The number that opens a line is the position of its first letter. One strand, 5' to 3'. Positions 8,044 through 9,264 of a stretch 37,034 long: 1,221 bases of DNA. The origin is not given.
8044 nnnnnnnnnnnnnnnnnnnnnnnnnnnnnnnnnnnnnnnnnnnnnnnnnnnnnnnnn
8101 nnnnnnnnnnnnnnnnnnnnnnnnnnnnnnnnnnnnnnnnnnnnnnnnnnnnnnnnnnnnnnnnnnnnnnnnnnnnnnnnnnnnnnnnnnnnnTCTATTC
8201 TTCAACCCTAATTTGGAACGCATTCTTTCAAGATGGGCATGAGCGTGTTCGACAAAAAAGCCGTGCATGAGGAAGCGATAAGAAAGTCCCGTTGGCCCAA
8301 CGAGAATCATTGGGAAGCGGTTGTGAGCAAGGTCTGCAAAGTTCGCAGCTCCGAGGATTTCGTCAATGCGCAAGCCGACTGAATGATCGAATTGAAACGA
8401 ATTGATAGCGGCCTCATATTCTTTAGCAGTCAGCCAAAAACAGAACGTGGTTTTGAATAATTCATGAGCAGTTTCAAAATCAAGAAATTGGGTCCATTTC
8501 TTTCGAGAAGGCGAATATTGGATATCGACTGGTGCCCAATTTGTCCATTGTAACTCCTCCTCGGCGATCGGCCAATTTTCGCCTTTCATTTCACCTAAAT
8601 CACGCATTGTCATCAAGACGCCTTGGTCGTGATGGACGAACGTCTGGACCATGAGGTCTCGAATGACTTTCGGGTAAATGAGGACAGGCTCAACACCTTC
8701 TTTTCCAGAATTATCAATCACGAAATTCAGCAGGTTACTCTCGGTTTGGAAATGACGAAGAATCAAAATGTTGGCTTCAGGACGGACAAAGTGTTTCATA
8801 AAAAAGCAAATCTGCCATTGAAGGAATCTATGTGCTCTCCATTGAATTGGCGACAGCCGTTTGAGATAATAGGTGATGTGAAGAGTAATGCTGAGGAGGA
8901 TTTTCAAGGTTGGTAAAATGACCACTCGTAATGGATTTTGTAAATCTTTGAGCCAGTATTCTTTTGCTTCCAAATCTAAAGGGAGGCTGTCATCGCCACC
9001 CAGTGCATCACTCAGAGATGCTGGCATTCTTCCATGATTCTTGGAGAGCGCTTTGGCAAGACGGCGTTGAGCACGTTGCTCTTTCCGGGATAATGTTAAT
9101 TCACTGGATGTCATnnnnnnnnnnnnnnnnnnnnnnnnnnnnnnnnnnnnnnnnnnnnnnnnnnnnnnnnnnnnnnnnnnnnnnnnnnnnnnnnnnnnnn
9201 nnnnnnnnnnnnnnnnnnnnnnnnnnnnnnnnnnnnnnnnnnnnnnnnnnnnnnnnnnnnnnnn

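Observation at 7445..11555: Translationally coupled five-gene operon pairing a FabH-like condensing enzyme with two oxidative-iron enzyme folds in an archaeal context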

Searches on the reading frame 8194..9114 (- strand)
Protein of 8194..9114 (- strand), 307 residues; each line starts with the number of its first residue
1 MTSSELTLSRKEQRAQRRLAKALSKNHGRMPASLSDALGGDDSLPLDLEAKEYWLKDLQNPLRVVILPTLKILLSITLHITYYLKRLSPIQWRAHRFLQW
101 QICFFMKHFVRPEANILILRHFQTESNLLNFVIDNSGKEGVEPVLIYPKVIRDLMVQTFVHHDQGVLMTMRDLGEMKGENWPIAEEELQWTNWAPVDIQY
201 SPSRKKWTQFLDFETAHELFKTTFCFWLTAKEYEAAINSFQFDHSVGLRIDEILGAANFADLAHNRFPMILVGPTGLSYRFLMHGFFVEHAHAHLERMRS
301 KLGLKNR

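Call 3: search_protein_families(library=pfam, proteins=[window:8194-9114:-], max_evalue=0.1)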
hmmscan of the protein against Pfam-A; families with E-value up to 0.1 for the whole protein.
window:8194-9114:- (307 aa): 1 family
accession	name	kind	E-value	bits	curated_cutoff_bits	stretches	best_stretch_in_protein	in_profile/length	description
PF22523.1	DUF6999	-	1e-88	297.4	27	1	31-299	5-275/275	Family of unknown function (DUF6999)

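Call 4: search_protein_families(library=ncbifam, proteins=[window:8194-9114:-], max_evalue=0.1)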
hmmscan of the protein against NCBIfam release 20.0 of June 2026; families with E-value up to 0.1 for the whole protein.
window:8194-9114:- (307 aa): 0 families

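Call 10: find_related_loci(query=window:8194-9114:-, collection=genome_contigs, flank=8000)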
Query window:8194-9114:- (307 aa) in genome_contigs; peptide patterns used: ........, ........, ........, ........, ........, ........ (x = any residue, [..] = any of these).
134 stretches matched a pattern; 61 encode a relative of the query (tblastn E <= 1e-3); 57 distinct loci.
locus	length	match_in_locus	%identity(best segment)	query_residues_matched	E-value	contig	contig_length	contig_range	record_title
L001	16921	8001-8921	97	1-307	0e+0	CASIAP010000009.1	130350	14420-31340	MAG: Candidatus Poseidoniaceae archaeon isolate FRAM_WSC20_S10_SRF_bin_132_1 genome assembly, contig: FRAM_WSC20_S10_SW_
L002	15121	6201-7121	96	1-307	0e+0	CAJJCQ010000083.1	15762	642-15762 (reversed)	uncultured Candidatus Poseidoniales archaeon isolate FRAM18_bin097 genome assembly, contig: FRAM17_bin097-83, whole geno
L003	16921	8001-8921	93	1-307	0e+0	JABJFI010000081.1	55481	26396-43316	MAG: Methanobacteriota archaeon isolate SI074_bin121 k141_1484468, whole genome shotgun sequence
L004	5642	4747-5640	95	1-298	0e+0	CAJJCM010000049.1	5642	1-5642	uncultured Candidatus Poseidoniales archaeon isolate FRAM18_bin092 genome assembly, contig: FRAM17_bin092-49, whole geno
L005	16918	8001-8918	92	1-306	0e+0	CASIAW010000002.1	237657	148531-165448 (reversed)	MAG: Candidatus Poseidoniaceae archaeon isolate FRAM_WSC20_S26_SRF_bin_100_1 genome assembly, contig: FRAM_WSC20_S26_SW_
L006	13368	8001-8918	90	1-306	0e+0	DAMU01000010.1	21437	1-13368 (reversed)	MAG TPA_asm: Euryarchaeota archaeon UBA91 UBA91_contig_28872, whole genome shotgun sequence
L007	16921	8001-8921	91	1-307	0e+0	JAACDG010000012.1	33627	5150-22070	MAG: Methanobacteriota archaeon isolate HS5BWF_bin.1 HS5bwf_k87_117147_1_33627, whole genome shotgun sequence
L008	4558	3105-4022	91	1-306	0e+0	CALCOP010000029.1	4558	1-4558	MAG TPA_asm: uncultured euryarchaeote isolate ERR599165_bin.117_CONCOCT_v1.1_MAG genome assembly, contig: ERZ842087.4506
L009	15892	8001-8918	88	1-306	0e+0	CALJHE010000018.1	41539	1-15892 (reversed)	MAG: Candidatus Poseidoniaceae archaeon isolate S4_Bin_METABAT__259_1 genome assembly, contig: c_000000266000, whole gen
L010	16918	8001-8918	88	1-306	0e+0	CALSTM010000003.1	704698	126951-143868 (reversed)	MAG: Candidatus Poseidoniaceae archaeon isolate W_MB9_1 genome assembly, contig: contig_8419_W_MB9, whole genome shotgun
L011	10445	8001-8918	87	1-306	0e+0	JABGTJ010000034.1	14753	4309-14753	MAG: Methanobacteriota archaeon isolate SI034_bin128 k141_978429, whole genome shotgun sequence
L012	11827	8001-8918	88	1-306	0e+0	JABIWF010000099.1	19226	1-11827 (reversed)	MAG: Methanobacteriota archaeon isolate SI072_bin89 k141_3047895, whole genome shotgun sequence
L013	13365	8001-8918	87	1-306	0e+0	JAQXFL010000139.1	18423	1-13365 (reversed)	MAG: Candidatus Poseidoniaceae archaeon isolate cluster3-bin.87 k119_409734, whole genome shotgun sequence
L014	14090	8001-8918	87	1-306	0e+0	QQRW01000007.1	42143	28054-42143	MAG: Candidatus Poseidoniales archaeon isolate bin_112 U_43171-7, whole genome shotgun sequence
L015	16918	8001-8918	85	1-306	0e+0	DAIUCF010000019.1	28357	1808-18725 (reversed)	MAG TPA_asm: Candidatus Poseidoniaceae archaeon isolate CTOTU8138 NODE_884_length_28357_cov_12.924528, whole genome shot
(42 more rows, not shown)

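Call 14: find_homologous_proteins(query=window:8194-9114:-, max_evalue=0.001)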
Query window:8194-9114:- (307 aa): 366 proteins with E <= 0.001 among 1245 candidates; the best 120 are listed.
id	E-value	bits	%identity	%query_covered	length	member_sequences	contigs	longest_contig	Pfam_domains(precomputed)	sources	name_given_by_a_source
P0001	8.0e-197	671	94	100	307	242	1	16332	PF22523.2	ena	-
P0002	2.4e-185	633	88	100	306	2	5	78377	PF22523.2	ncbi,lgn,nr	ncbi:MAG: hypothetical protein ISR21_01370 [Candidatus Poseidoniaceae archaeon]|nr:hypothetical prot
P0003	3.5e-185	632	88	100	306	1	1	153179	PF22523.2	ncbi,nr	ncbi:hypothetical protein N9O19_01230 [Euryarchaeota archaeon]|nr:hypothetical protein [Euryarchaeot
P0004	2.6e-184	629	87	100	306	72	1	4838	PF22523.2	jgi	-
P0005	3.8e-184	629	87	100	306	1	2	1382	PF22523.2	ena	-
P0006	3.9e-184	629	87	100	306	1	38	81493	PF22523.2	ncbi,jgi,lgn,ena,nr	ncbi:MAG: hypothetical protein HN458_01955 [Euryarchaeota archaeon]|jgi:hypothetical protein|nr:hypo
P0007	4.8e-184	629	87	100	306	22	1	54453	PF22523.2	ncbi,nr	ncbi:hypothetical protein OAP41_01590 [Candidatus Poseidoniaceae archaeon]|nr:hypothetical protein [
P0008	9.6e-184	628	87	100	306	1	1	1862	PF22523.2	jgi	-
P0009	4.2e-183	625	87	100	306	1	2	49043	PF22523.2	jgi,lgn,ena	-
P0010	1.3e-181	621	87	100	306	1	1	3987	PF22523.2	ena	-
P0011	2.3e-181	620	87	100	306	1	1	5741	PF22523.2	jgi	-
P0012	1.1e-180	618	86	100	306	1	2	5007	PF22523.2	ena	-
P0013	3.6e-180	616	85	100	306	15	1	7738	PF22523.2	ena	-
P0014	1.1e-178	611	84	100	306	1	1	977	PF22523.2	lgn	-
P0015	2.9e-178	610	85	100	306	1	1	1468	PF22523.2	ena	-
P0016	3.8e-178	609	83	100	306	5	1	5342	PF22523.2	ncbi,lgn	-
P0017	2.2e-177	607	85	99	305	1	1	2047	PF22523.2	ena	-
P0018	2.4e-177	607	85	99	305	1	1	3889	PF22523.2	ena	-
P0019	2.7e-177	606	84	99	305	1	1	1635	PF22523.2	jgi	-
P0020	2.9e-177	606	85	99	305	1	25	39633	PF22523.2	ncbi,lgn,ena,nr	ncbi:MAG: hypothetical protein QF364_00145 [Candidatus Poseidoniaceae archaeon]|nr:hypothetical prot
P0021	3.6e-177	606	84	99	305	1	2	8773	PF22523.2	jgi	-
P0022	3.9e-177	606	84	99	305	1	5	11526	PF22523.2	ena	-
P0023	3.9e-177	606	84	99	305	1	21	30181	PF22523.2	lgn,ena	-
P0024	4.1e-177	606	85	99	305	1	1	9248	PF22523.2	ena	-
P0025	4.9e-177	606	84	99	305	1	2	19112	PF22523.2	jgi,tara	tara:strand:+ start:3119 stop:4036 length:918 start_codon:yes stop_codon:yes gene_type:complete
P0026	5.3e-177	605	84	99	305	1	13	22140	PF22523.2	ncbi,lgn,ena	-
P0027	5.3e-177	605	84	99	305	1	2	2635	PF22523.2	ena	-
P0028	5.8e-177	605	85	99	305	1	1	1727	PF22523.2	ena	-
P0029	7.3e-177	605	85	99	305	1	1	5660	PF22523.2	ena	-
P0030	1.4e-176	604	84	99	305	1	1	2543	PF22523.2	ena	-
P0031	2.7e-176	603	84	99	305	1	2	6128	PF22523.2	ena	-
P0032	3.3e-176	603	85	100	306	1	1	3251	PF22523.2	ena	-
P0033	3.7e-176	603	84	99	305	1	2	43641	PF22523.2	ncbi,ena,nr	ncbi:MAG: hypothetical protein CL988_02750 [Euryarchaeota archaeon]|nr:hypothetical protein [Euryarc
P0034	3.8e-176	603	84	99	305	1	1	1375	PF22523.2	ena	-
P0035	4.1e-176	603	84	99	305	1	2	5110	PF22523.2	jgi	-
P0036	5.2e-176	602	84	99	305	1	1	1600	PF22523.2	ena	-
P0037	9.7e-176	601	84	100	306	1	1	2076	PF22523.2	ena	-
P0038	1.7e-174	597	84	99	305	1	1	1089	PF22523.2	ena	-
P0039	3.6e-174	596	83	100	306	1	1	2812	PF22523.2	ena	-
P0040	2.7e-172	590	81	100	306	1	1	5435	PF22523.2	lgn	-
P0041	1.1e-171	588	81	100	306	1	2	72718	PF22523.2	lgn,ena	-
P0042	2.2e-171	587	81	100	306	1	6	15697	PF22523.2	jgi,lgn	jgi:hypothetical protein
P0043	2.3e-171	587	81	100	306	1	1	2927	PF22523.2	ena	-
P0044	2.3e-171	587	81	100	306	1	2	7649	PF22523.2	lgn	-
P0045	2.7e-171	587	81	100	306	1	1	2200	PF22523.2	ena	-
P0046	3.1e-171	587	81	100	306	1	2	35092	PF22523.2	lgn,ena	-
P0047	5.4e-171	586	81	100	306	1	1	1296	PF22523.2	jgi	jgi:hypothetical protein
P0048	6.0e-171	586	81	100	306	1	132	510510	PF22523.2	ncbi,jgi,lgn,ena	jgi:hypothetical protein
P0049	6.0e-171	586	81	100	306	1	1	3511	PF22523.2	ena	-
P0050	8.4e-171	585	81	100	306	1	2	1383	PF22523.2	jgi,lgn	jgi:hypothetical protein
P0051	8.7e-171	585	81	100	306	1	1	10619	PF22523.2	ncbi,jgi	-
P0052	8.9e-171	585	81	100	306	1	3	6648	PF22523.2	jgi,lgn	jgi:hypothetical protein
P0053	9.4e-171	585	81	100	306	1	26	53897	PF22523.2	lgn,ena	-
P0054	1.1e-170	585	80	100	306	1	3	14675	PF22523.2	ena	-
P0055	1.3e-170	585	81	100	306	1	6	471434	PF22523.2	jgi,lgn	jgi:hypothetical protein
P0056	1.4e-170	584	80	100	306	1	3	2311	PF22523.2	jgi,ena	-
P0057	1.5e-170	584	80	100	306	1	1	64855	PF22523.2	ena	-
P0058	1.6e-170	584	80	100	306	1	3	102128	PF22523.2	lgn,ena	-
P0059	1.7e-170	584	80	100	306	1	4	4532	PF22523.2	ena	-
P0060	2.1e-170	584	80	100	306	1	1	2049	PF22523.2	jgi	-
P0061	2.2e-170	584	80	100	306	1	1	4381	PF22523.2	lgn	-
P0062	2.4e-170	584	80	100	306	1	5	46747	PF22523.2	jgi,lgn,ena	jgi:hypothetical protein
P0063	2.4e-170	584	80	100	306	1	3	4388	PF22523.2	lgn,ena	-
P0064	2.9e-170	583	80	100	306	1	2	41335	PF22523.2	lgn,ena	-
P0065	2.9e-170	583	80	100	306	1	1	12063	PF22523.2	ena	-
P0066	3.0e-170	583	80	100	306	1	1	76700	PF22523.2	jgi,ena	jgi:hypothetical protein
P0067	3.1e-170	583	80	100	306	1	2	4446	PF22523.2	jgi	jgi:hypothetical protein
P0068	3.3e-170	583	80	100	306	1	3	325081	PF22523.2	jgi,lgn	jgi:hypothetical protein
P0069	4.0e-170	583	80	100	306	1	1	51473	PF22523.2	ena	-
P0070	6.4e-170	582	80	100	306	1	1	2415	PF22523.2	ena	-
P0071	8.2e-170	582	80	100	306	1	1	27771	PF22523.2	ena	-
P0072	1.5e-169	581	80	100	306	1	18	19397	PF22523.2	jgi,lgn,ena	-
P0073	2.0e-169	581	80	100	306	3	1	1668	PF22523.2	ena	-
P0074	2.2e-169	580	80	100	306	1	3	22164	PF22523.2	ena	-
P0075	2.2e-169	580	80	100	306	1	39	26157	PF22523.2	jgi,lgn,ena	-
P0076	2.9e-169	580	80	100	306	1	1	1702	PF22523.2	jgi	-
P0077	3.7e-169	580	79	100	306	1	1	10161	PF22523.2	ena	-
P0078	5.7e-169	579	80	100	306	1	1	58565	PF22523.2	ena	-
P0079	9.3e-169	578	79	100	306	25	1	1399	PF22523.2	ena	-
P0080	1.0e-168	578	79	100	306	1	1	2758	PF22523.2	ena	-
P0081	1.2e-168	578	80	100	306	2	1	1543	PF22523.2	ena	-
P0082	1.9e-168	577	79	100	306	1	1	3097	PF22523.2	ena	-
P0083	5.6e-168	576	80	100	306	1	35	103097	PF22523.2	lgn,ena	-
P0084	6.7e-168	576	79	100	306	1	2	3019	PF22523.2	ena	-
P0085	7.6e-168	575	78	100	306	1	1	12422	PF22523.2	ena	-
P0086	7.8e-168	575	78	100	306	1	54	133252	PF22523.2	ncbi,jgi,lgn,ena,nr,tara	ncbi:MAG: hypothetical protein DWC06_04595 [Candidatus Poseidoniales archaeon]|nr:hypothetical prote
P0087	1.0e-167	575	78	100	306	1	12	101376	PF22523.2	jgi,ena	-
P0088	1.3e-167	575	79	100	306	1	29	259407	PF22523.2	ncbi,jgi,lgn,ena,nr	ncbi:MAG: hypothetical protein OSA38_00085 [Candidatus Poseidoniaceae archaeon]|nr:hypothetical prot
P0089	1.3e-167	575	79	100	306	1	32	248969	PF22523.2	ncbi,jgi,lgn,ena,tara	jgi:hypothetical protein|tara:strand:+ start:4558 stop:5478 length:921 start_codon:yes stop_codon:ye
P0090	1.7e-167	574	79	100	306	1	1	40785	PF22523.2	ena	-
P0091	1.7e-167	574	79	100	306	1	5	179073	PF22523.2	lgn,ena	-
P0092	2.9e-167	573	80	100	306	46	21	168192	PF22523.2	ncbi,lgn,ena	-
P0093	3.1e-167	573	79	100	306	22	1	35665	PF22523.2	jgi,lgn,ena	jgi:hypothetical protein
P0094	5.5e-167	573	77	100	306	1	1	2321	PF22523.2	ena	-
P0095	6.5e-167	572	78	100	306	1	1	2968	PF22523.2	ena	-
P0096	1.2e-166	572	79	100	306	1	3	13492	PF22523.2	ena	-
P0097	1.3e-166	571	77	100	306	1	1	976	PF22523.2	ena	-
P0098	1.4e-166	571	78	100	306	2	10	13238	PF22523.2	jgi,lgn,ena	-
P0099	1.5e-166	571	78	100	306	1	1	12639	PF22523.2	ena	-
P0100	1.5e-166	571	78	100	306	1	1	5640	PF22523.2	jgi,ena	-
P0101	1.6e-166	571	79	100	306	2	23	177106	PF22523.2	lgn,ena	-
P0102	2.0e-166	571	78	100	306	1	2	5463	PF22523.2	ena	-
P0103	2.1e-166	571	79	100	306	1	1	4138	PF22523.2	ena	-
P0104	2.4e-166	570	79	100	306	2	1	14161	PF22523.2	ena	-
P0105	3.2e-166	570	77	100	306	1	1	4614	PF22523.2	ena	-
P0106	4.4e-166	570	78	100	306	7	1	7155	PF22523.2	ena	-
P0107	5.8e-166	569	78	100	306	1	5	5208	PF22523.2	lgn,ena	-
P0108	7.5e-166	569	78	100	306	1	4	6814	PF22523.2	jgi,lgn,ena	jgi:hypothetical protein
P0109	7.7e-166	569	78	100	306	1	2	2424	PF22523.2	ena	-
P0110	7.8e-166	569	77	100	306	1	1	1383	PF22523.2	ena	-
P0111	7.9e-166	569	78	100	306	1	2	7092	PF22523.2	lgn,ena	-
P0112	1.6e-165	568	78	100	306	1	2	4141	PF22523.2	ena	-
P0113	2.0e-165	567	78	100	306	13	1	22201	PF22523.2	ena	-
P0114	4.2e-165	566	76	100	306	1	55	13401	PF22523.2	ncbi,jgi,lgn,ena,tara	tara:strand:+ start:3357 stop:4277 length:921 start_codon:yes stop_codon:yes gene_type:complete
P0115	1.1e-164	565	79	100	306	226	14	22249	PF22523.2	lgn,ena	-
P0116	2.9e-164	564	76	100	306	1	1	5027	PF22523.2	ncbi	-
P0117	5.8e-164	563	76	100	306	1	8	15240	PF22523.2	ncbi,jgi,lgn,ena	jgi:hypothetical protein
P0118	5.8e-164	563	78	99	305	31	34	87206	PF22523.2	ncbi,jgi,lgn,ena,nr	ncbi:MAG: hypothetical protein O3B00_03875 [archaeon]|jgi:hypothetical protein|nr:hypothetical prote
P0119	9.0e-164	562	77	100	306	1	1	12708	PF22523.2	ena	-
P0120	9.2e-164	562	86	90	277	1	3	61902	PF22523.2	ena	-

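Call 19: search_solved_structures(query=window:8194-9114:-, max_evalue=10)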
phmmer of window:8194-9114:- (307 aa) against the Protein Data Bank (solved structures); distinct sequences matched with E-value up to 10: 2.
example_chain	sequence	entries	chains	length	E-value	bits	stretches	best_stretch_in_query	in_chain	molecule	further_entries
4kho_A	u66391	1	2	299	0.16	14.3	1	13-117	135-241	Uncharacterized protein Spt16M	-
4kha_A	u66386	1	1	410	0.28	13.5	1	13-117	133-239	Spt16M-Histone H2B 1.1 chimera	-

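Call 22: search_protein_representatives(protein=window:8194-9114:-)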
Query: 307 residues. Proteins with E-value up to 0.001 (for the whole library): 196; up to 1e-10: 89; up to 1e-30: 16. The best 150 are listed.
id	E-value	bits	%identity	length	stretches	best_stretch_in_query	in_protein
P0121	2.1e-82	293.1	48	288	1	32-301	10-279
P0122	8.3e-62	225.5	88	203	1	168-277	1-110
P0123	4.0e-59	216.7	46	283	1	31-247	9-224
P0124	3.3e-53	197.2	38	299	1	32-303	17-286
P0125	1.3e-46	175.6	49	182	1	36-204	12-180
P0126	1.7e-45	171.9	96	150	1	30-112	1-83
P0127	7.7e-43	163.2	54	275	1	35-168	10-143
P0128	8.6e-42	159.8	33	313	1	25-298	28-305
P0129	3.0e-40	154.7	54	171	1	33-164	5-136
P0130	2.7e-39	151.5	46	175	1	139-300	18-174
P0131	5.9e-39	150.4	45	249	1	37-200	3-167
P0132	1.6e-36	142.4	68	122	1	106-207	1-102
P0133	1.6e-35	139.2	32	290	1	35-302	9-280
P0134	2.2e-32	128.8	58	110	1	199-302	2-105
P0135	5.0e-32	127.7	50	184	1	33-165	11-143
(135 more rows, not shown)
